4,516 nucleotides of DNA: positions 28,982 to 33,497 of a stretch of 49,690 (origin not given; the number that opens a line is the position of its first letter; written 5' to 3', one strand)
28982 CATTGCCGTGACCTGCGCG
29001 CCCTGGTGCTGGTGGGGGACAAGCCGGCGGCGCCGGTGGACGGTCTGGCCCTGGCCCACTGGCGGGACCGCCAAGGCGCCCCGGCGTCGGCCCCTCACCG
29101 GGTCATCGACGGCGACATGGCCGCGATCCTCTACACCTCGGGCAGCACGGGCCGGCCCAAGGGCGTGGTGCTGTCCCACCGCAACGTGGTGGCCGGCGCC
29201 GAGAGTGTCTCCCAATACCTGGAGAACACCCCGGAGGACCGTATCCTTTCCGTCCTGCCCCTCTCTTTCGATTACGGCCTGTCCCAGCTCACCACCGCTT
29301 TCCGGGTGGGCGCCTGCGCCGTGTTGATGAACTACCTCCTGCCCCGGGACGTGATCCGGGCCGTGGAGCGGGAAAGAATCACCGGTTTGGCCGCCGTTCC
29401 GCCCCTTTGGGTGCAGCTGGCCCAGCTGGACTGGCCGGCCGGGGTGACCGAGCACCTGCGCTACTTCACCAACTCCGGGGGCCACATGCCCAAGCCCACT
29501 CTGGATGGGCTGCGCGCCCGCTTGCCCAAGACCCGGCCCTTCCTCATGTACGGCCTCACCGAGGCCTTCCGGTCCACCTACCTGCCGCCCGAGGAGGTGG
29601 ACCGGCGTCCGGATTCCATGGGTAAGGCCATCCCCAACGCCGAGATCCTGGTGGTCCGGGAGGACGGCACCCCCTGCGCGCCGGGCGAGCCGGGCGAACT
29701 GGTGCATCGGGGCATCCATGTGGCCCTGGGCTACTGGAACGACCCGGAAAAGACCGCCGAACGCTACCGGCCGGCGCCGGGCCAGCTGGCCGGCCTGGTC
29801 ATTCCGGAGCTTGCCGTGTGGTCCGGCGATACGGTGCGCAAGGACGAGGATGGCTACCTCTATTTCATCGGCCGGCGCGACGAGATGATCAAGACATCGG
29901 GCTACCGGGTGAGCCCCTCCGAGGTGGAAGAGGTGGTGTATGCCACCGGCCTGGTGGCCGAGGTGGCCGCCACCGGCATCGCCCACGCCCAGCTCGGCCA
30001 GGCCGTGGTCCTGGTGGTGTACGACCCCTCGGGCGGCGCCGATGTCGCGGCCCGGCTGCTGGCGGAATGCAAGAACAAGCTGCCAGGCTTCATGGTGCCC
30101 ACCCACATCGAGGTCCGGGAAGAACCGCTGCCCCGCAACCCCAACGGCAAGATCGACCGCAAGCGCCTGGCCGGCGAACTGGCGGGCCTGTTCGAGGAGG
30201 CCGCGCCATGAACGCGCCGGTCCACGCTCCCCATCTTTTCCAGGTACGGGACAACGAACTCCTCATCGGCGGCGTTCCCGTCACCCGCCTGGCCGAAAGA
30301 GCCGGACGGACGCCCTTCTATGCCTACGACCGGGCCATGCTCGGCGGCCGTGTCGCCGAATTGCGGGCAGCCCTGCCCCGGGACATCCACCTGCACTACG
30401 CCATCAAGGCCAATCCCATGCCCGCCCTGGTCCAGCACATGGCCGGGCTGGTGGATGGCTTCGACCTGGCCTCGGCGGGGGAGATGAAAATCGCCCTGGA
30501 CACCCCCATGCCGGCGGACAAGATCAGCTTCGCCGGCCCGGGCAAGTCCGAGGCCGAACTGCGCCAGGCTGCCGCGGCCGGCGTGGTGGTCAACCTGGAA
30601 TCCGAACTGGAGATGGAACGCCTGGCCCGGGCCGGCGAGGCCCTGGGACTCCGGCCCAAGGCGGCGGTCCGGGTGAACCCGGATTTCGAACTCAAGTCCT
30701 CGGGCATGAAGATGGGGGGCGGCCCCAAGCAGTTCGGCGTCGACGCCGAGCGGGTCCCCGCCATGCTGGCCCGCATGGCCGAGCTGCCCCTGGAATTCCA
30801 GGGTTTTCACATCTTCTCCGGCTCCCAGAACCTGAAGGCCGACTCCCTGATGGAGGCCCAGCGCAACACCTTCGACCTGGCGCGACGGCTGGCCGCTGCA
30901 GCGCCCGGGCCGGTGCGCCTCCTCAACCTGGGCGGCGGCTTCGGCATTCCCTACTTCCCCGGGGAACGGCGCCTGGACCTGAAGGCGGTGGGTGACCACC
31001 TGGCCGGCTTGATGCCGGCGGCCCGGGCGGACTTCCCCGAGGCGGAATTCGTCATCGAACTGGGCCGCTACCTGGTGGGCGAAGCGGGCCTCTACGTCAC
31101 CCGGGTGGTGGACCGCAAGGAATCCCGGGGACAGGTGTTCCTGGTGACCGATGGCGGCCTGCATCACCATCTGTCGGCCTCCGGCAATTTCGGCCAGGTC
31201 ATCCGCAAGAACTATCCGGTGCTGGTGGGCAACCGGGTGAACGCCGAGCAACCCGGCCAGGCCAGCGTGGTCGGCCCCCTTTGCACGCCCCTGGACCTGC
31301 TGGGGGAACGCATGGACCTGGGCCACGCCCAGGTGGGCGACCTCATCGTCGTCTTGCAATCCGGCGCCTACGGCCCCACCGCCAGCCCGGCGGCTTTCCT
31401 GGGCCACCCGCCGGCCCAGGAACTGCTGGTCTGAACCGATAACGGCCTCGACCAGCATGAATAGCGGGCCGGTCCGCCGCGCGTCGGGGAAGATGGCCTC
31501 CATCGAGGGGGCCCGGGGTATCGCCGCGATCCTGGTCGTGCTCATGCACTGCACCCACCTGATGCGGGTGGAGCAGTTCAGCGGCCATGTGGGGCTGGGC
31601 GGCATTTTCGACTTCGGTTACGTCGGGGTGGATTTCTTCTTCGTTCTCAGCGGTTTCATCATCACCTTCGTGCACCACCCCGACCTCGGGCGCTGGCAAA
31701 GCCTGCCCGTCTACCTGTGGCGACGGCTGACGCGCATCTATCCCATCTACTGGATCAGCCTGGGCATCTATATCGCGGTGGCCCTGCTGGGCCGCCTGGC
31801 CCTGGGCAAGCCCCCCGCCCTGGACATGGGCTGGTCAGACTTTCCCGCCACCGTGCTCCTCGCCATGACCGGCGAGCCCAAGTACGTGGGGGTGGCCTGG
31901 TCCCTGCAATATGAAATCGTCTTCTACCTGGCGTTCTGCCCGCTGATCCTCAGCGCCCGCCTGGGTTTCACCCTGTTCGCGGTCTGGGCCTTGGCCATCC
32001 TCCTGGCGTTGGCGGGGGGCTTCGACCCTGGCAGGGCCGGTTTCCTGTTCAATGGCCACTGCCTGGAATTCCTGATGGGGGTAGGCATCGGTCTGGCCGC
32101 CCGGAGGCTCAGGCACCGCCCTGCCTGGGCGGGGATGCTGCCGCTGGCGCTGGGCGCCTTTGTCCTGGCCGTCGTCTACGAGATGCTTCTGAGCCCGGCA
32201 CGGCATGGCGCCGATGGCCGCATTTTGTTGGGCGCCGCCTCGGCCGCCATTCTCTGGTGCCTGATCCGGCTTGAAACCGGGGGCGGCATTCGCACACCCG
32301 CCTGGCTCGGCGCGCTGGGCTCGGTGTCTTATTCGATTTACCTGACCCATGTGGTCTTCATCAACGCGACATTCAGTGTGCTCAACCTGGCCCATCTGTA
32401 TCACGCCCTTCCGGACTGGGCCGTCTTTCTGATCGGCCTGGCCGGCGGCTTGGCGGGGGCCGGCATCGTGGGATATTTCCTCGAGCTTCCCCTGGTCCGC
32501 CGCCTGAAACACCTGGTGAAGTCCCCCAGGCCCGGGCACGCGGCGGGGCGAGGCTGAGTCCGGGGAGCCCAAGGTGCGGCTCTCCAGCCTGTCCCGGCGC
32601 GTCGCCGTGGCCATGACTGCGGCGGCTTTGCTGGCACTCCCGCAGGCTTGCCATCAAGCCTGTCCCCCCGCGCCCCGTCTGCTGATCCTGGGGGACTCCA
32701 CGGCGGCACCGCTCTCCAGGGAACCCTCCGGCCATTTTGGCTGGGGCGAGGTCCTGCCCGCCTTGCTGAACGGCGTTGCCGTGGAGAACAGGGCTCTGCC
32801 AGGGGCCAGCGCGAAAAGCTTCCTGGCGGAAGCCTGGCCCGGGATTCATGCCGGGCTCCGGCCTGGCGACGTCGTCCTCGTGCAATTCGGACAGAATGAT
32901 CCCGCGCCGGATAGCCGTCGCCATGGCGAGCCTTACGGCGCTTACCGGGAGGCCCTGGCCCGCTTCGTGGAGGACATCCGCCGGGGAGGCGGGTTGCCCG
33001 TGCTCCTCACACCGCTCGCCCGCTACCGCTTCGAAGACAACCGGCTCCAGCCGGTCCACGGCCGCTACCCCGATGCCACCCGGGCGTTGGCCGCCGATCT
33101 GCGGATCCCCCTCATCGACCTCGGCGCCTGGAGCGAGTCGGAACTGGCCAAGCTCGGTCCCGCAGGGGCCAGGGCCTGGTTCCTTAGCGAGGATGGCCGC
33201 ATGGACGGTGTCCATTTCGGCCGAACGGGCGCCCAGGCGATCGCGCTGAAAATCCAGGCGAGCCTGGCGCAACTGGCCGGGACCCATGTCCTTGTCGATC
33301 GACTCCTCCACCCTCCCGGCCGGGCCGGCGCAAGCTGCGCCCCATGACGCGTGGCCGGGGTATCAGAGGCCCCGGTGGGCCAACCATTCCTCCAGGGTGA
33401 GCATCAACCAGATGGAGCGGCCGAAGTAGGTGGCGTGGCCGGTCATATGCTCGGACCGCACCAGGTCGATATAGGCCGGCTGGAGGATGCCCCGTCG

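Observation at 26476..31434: Exosortase-A-type ACP / acyl-ligase / PLP-decarboxylase / two-'hydrolase' cassette, detached from any exosortase or EPS genes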

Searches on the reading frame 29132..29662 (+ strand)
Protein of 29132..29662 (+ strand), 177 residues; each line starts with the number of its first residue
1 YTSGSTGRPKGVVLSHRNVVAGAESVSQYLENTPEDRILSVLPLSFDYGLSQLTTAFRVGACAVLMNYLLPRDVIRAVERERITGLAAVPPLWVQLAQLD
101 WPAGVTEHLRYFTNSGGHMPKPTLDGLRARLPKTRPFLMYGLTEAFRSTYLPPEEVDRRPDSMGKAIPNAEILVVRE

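Call 46: search_solved_structures(query=window:29132-29662:+, max_evalue=1e-8, show_alignments=5)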
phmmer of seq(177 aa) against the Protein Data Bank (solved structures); distinct sequences matched with E-value up to 1e-8: 60.
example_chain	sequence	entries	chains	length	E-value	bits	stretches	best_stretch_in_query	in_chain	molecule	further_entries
3wv4_A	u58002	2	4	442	3.8e-21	78.8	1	1-175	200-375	Non-ribosomal peptide synthetase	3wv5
3wvn_A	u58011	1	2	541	4.7e-21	78.5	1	1-175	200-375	Non-ribosomal peptide synthetase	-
7dq5_A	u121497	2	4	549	6.2e-16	61.8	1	1-169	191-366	Putative ATP-dependent b-aminoacyl-ACP synthetase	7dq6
8yyr_A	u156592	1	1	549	8.5e-16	61.4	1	1-169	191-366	Putative ATP-dependent b-aminoacyl-ACP synthetase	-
5jjp_A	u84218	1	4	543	8.7e-16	61.3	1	1-150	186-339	Nonribosomal peptide synthase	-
8yyq_A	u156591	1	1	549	1.1e-15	61.1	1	1-168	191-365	Putative ATP-dependent b-aminoacyl-ACP synthetase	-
5jjq_A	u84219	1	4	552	8.8e-15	58.1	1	1-174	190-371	AMP-dependent synthetase and ligase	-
6m01_A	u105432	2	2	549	1.1e-14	57.7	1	1-169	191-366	Putative ATP-dependent b-aminoacyl-ACP synthetase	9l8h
3a9u_A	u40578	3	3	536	2e-14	56.9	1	1-175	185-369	4-coumarate--CoA ligase | 4-coumarate:CoA ligase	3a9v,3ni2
6mfy_A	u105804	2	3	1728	2.3e-13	53.5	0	1-175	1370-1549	Linear gramicidin synthase subunit A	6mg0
9be3_A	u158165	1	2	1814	2.6e-13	53.3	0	1-175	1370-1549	Linear gramicidin synthase subunit A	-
9be4_A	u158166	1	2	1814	2.6e-13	53.3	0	1-175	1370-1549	Linear gramicidin synthase subunit A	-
6mfz_A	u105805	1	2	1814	2.6e-13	53.3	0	1-175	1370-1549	Linear gramicidin synthase subunit A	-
9meh_A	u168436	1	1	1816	2.6e-13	53.3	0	1-175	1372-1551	Linear gramicidin synthase subunit A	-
8g97_A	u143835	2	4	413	4.1e-13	52.7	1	1-176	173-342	Dimodular nonribosomal peptide synthase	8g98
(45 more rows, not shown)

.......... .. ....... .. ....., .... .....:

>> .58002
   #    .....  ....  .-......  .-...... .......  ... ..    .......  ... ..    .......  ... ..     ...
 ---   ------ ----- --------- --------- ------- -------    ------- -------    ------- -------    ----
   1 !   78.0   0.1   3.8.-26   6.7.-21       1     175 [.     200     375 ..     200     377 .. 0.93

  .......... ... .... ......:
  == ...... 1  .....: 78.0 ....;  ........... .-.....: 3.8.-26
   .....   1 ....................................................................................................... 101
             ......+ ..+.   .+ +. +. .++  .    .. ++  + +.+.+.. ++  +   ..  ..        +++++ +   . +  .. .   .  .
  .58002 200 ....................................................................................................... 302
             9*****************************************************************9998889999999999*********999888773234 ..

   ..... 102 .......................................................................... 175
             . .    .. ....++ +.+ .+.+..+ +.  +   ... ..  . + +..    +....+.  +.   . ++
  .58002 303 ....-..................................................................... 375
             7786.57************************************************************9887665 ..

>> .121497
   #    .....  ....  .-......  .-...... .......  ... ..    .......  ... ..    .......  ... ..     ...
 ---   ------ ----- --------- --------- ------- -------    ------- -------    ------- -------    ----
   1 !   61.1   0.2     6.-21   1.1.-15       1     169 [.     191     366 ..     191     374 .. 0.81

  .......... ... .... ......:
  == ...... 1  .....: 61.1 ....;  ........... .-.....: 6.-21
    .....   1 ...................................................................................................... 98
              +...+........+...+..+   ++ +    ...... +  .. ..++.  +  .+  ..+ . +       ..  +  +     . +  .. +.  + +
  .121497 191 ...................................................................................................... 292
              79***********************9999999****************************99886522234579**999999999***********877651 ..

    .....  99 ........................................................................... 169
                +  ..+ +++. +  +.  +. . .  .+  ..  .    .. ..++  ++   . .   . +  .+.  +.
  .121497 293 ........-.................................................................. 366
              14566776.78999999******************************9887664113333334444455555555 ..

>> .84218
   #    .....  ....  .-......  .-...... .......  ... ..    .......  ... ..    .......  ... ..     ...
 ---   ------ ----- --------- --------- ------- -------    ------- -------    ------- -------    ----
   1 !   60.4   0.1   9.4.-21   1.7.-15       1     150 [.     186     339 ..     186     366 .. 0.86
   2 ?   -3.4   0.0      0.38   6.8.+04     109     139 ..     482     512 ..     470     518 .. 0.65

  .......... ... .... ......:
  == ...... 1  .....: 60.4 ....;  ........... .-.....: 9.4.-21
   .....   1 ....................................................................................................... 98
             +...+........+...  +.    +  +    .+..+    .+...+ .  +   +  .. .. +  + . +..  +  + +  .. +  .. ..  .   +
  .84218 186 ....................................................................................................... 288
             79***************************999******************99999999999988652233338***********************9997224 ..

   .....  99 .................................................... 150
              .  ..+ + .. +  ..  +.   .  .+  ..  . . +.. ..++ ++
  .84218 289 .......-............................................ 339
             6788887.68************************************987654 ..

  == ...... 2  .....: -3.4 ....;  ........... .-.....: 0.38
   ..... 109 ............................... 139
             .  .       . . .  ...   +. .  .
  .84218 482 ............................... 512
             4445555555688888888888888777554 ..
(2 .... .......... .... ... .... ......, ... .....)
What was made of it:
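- In the pocket core it is closest to VinN and the other stand-alone beta-aminoacyl-ACP synthetases (call 46). An Arg at Stachelhaus-type pocket position 330 could bind a distal carboxylate (call 46; inference).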

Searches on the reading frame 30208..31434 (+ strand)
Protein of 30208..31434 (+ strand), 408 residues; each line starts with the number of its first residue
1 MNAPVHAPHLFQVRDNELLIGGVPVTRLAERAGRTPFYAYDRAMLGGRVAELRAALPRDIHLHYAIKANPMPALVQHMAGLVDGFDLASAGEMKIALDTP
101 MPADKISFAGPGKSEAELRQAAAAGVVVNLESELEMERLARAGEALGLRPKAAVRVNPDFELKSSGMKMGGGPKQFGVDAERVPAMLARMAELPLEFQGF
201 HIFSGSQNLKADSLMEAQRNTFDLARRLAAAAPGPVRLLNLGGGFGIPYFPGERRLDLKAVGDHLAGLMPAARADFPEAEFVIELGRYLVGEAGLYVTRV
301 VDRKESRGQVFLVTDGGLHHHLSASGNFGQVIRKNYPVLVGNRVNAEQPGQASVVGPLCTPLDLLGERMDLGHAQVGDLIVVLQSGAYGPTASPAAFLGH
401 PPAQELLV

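Call 4: search_protein_families(library=ncbifam, proteins=[window:30208-31434:+], max_evalue=0.001)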
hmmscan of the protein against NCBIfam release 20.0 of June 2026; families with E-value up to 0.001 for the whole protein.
window:30208-31434:+ (408 aa): 8 families
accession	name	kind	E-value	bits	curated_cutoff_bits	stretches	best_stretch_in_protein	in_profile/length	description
TIGR03099.1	dCO2ase_PEP1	hypoth_equivalog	1.1e-184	614.1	478.45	1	11-408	1-398/398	pyridoxal-dependent decarboxylase, exosortase A system-associated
TIGR01048.1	lysA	equivalog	4.3e-68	229.7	297.9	1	14-393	5-381/417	diaminopimelate decarboxylase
NF006515.0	PRK08961.1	equivalog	1.9e-41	141.9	802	1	32-398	500-850/861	bifunctional aspartate kinase/diaminopimelate decarboxylase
NF052544.1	OrLyDeCDokD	equivalog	3.8e-20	71.9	700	1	11-388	19-418/461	ornithine/lysine decarboxylase DokD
NF041039.1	FslC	exception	3.7e-09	35.9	500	1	63-388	59-385/418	rhizoferrin biosystnesis N-citrylornithine decarboxylase FslC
TIGR01273.1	speA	equivalog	5.8e-07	28.4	624.1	1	125-305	164-353/624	arginine decarboxylase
NF003763.0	PRK05354.1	equivalog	2.9e-06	26.1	369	1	124-304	171-360/636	biosynthetic arginine decarboxylase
TIGR03765.1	ICE_PFL_4695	subfamily_domain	0.00046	19.9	59.75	0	104-157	33-86/105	PFL_4695 family integrating conjugative element protein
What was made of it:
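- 30208..31434 (+): Fold-III PLP decarboxylase (408 aa), BtrK-like. Predicted to decarboxylate the ACP-tethered amino acid. TIGR03099, 614.1 bits (cut-off 478.45) (call 4).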

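Call 5: search_protein_families(library=pfam, proteins=[window:30208-31434:+], max_evalue=0.001)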
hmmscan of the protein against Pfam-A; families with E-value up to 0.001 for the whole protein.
window:30208-31434:+ (408 aa): 3 families
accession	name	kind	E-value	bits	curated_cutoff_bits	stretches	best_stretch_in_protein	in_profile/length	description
PF02784.22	Orn_Arg_deC_N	-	1.3e-35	123.4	23.4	1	48-290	7-246/247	Pyridoxal-dependent decarboxylase, pyridoxal binding domain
PF00278.28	Orn_DAP_Arg_deC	-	6.2e-17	62.1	23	1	37-386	1-95/95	Pyridoxal-dependent decarboxylase, C-terminal sheet domain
PF01168.26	Ala_racemase_N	-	0.00013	22.2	24.1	1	49-250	10-202/220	Alanine racemase, N-terminal domain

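Call 23: find_encoding_contigs(protein=window:30208-31434:+, flank=10000, max_places=6)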
Protein window:30208-31434:+ (408 aa): no gene with exactly this product is on record in the collection.
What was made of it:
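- Tried and rejected: Nothing was on record (call 23).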

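Call 38: search_solved_structures(query=window:30208-31434:+, max_evalue=1e-10)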
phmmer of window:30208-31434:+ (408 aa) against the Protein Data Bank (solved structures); distinct sequences matched with E-value up to 1e-10: 45.
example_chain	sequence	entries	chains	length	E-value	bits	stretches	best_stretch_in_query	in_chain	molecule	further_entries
7ru7_A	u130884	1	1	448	2.7e-77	263.7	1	18-407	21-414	L-glutamyl-[BtrI acyl-carrier protein] decarboxylase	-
2j66_A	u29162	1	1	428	5.1e-77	262.8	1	25-407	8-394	BTRK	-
2p3e_A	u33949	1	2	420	1.2e-44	156.2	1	8-407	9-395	Diaminopimelate decarboxylase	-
6knh_A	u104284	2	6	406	1.3e-40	143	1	34-403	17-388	Probable diaminopimelate decarboxylase protein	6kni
6knk_A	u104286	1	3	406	8.8e-40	140.2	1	34-403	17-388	Probable diaminopimelate decarboxylase protein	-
3vab_A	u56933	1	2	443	3.6e-39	138.2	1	10-393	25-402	Diaminopimelate decarboxylase 1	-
3c5q_A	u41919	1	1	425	2.3e-34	122.4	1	33-397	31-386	Diaminopimelate decarboxylase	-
3n2b_A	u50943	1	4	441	3e-34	122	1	14-394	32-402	Diaminopimelate decarboxylase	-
2qgh_A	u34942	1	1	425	3.1e-34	122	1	33-397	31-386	Diaminopimelate decarboxylase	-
4xg1_A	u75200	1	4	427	1.5e-33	119.7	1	11-394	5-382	Diaminopimelate decarboxylase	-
1twi_A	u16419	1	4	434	2e-29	106.1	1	12-391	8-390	Diaminopimelate decarboxylase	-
1tuf_A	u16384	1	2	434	2e-29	106.1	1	12-391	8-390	Diaminopimelate decarboxylase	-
6n2a_A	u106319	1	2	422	2.5e-28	102.5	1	14-392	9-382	Diaminopimelate decarboxylase 1, chloroplastic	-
6n2f_A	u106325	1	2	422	1.6e-27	99.8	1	14-392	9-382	Diaminopimelate decarboxylase 2, chloroplastic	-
2yxx_A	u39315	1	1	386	5.1e-26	94.9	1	29-394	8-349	Diaminopimelate decarboxylase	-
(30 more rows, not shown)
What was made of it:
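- The decarboxylase is much closer to BtrK than to any free-substrate decarboxylase (264 against 156 bits, call 38). After BtrK, the decarboxylase's next relatives are all DAP decarboxylases (call 38).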

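Call 41: search_solved_structures(query=window:30208-31434:+, max_evalue=1e-60, show_alignments=1)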
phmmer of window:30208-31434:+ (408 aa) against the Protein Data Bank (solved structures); distinct sequences matched with E-value up to 1e-60: 2.
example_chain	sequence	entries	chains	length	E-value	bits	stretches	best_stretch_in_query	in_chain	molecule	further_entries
7ru7_A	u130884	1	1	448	2.7e-77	263.7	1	18-407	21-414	L-glutamyl-[BtrI acyl-carrier protein] decarboxylase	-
2j66_A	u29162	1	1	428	5.1e-77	262.8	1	25-407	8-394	BTRK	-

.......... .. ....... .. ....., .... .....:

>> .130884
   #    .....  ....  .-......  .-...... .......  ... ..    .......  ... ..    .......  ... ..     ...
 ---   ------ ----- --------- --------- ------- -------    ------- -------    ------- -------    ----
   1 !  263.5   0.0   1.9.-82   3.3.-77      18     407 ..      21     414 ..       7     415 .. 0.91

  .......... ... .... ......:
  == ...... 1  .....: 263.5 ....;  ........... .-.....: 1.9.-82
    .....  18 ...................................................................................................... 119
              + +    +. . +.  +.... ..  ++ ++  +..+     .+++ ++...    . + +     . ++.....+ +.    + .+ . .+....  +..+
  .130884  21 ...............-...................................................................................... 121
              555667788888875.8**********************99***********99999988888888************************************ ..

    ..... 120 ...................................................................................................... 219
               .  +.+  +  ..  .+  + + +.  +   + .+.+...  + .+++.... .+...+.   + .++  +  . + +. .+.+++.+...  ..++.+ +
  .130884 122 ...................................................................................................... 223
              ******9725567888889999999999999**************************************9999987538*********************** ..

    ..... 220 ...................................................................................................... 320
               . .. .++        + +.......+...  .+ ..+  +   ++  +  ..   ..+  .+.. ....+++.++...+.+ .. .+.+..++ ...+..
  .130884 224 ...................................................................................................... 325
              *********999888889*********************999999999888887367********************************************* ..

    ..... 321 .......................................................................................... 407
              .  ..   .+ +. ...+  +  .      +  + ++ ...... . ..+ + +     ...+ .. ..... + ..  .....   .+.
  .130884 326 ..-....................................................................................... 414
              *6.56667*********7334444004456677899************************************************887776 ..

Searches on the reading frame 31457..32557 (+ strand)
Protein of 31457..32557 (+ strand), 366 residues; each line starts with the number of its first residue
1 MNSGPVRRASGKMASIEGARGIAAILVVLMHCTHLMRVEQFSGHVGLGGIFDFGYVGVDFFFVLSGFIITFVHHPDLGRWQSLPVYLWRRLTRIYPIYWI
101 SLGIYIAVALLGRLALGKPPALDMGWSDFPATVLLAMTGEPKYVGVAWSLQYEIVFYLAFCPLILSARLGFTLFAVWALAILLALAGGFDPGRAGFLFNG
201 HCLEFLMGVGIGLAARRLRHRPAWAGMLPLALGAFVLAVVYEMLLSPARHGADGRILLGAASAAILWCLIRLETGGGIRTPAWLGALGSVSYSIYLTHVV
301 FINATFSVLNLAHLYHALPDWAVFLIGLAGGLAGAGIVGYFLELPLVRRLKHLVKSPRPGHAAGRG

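Call 4: search_protein_families(library=ncbifam, proteins=[window:31457-32557:+], max_evalue=0.001)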
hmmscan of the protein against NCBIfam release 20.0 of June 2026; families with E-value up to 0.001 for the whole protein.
window:31457-32557:+ (366 aa): 0 families

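Call 5: search_protein_families(library=pfam, proteins=[window:31457-32557:+], max_evalue=0.001)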
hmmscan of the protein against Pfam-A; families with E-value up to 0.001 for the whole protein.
window:31457-32557:+ (366 aa): 1 family
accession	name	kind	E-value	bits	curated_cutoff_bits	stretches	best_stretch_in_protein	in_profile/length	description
PF01757.29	Acyl_transf_3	-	1.1e-36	127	31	1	14-338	2-324/326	Acyltransferase domain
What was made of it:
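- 31457..32557 (+): AT3-family integral-membrane acyltransferase (366 aa). A lineage-specific addition to the ligase operon. PF01757, 127 bits (call 5).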

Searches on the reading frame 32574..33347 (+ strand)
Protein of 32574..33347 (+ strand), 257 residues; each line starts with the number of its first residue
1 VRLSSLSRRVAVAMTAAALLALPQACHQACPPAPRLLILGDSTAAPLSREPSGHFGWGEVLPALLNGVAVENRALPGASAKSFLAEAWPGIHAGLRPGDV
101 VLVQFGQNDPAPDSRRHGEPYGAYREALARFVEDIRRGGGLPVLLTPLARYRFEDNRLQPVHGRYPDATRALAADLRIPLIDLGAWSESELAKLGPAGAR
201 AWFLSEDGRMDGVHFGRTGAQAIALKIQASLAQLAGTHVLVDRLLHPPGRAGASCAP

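Call 4: search_protein_families(library=ncbifam, proteins=[window:32574-33347:+], max_evalue=0.001)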
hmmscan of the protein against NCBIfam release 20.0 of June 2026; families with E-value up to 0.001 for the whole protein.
window:32574-33347:+ (257 aa): 1 family
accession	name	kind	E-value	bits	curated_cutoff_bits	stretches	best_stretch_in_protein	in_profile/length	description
NF041897.1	pecacetest_PaeY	equivalog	5.8e-09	35.1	1000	1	34-116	275-361/549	pectin acetylesterase PaeY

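Call 5: search_protein_families(library=pfam, proteins=[window:32574-33347:+], max_evalue=0.001)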
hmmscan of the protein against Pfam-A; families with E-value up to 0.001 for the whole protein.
window:32574-33347:+ (257 aa): 2 families
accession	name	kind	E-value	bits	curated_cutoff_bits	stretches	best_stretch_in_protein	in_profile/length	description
PF13472.12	Lipase_GDSL_2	-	1.9e-15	58.2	32.9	1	39-222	2-178/178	GDSL-like Lipase/Acylhydrolase family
PF00657.28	Lipase_GDSL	-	1.6e-09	38.6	23.6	1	37-226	2-207/208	GDSL-like Lipase/Acylhydrolase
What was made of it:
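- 32574..33347 (+): Secreted SGNH/GDSL esterase or transferase (likely start 32607, 246 aa), partner of AT3. Lineage-specific. PF13472 and PF00657 (call 5).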
